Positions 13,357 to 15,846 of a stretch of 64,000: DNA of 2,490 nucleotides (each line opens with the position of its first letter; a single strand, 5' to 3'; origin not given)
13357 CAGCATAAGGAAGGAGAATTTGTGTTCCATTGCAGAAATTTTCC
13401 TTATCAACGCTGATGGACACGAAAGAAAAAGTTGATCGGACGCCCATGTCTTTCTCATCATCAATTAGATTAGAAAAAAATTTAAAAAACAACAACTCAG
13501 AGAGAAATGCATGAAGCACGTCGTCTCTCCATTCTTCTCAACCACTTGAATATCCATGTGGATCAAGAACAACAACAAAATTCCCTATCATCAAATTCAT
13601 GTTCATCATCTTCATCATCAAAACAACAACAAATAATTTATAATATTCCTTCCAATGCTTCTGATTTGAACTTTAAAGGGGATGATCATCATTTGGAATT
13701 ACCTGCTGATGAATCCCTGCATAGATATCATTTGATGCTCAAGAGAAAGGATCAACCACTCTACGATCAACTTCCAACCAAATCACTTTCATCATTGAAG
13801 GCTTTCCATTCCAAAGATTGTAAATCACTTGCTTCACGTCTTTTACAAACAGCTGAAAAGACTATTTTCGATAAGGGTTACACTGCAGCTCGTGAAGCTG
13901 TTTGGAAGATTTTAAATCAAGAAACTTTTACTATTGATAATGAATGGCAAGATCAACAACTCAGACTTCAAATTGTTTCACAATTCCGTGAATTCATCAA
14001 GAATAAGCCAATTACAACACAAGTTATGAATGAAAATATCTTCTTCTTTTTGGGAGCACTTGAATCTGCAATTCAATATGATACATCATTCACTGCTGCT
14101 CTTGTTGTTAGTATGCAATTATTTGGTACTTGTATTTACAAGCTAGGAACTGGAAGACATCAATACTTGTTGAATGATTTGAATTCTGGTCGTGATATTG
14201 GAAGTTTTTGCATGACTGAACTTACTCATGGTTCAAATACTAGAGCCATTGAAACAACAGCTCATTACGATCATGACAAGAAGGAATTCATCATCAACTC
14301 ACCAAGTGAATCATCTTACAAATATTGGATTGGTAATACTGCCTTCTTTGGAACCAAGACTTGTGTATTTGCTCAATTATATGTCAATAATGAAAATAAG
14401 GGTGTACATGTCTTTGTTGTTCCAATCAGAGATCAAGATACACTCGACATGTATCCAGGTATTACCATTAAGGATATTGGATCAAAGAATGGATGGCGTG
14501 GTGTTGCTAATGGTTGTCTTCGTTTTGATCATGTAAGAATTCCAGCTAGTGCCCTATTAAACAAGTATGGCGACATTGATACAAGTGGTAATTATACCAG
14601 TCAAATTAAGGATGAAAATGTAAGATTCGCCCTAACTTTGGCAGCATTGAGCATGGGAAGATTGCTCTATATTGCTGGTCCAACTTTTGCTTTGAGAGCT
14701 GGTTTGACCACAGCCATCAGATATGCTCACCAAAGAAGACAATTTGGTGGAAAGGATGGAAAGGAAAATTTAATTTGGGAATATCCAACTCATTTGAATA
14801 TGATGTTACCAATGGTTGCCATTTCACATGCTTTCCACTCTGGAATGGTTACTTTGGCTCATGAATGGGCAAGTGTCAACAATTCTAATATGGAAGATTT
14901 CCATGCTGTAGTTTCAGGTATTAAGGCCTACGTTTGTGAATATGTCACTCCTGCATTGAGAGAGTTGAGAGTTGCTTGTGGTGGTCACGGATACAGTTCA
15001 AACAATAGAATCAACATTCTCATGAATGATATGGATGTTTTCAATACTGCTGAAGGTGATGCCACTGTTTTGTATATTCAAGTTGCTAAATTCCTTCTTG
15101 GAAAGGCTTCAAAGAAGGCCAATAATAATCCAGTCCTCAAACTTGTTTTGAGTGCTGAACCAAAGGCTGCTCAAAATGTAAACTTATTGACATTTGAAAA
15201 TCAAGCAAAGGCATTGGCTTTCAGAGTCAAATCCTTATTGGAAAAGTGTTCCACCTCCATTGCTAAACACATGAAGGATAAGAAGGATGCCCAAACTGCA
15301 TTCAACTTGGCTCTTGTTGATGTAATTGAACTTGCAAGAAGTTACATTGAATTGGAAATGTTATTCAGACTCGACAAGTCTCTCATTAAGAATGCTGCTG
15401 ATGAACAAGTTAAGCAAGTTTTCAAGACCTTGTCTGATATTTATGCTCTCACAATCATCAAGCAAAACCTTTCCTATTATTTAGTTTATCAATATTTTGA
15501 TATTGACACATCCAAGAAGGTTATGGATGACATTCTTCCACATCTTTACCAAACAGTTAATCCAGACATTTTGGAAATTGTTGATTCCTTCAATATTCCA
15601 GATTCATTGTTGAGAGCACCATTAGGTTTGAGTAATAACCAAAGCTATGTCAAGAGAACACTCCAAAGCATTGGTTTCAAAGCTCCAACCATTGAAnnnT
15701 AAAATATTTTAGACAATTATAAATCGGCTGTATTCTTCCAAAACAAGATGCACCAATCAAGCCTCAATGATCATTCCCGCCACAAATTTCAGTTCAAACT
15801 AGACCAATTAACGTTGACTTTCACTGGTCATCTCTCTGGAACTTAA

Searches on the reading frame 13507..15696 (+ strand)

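Call 27: search_protein_families(library=pfam, max_evalue=0.001, proteins=[window:13507-15696:+])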
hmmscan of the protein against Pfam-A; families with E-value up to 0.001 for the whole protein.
window:13507-15696:+ (730 aa): 4 families
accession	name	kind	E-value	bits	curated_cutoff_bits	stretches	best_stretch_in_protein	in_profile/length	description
PF22924.1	ACOX_C_alpha1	-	4.8e-32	111.5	27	1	380-531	3-169/169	Acyl-CoA oxidase, C-alpha1 domain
PF01756.24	ACOX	-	4.7e-23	82.2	22.1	1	563-710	2-147/181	Acyl-CoA oxidase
PF02770.24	Acyl-CoA_dh_M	-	2.9e-11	43.8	33.3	1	233-343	1-97/97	Acyl-CoA dehydrogenase, middle domain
PF00441.29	Acyl-CoA_dh_1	-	2.3e-10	41.2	22.4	1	375-530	5-149/150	Acyl-CoA dehydrogenase, C-terminal domain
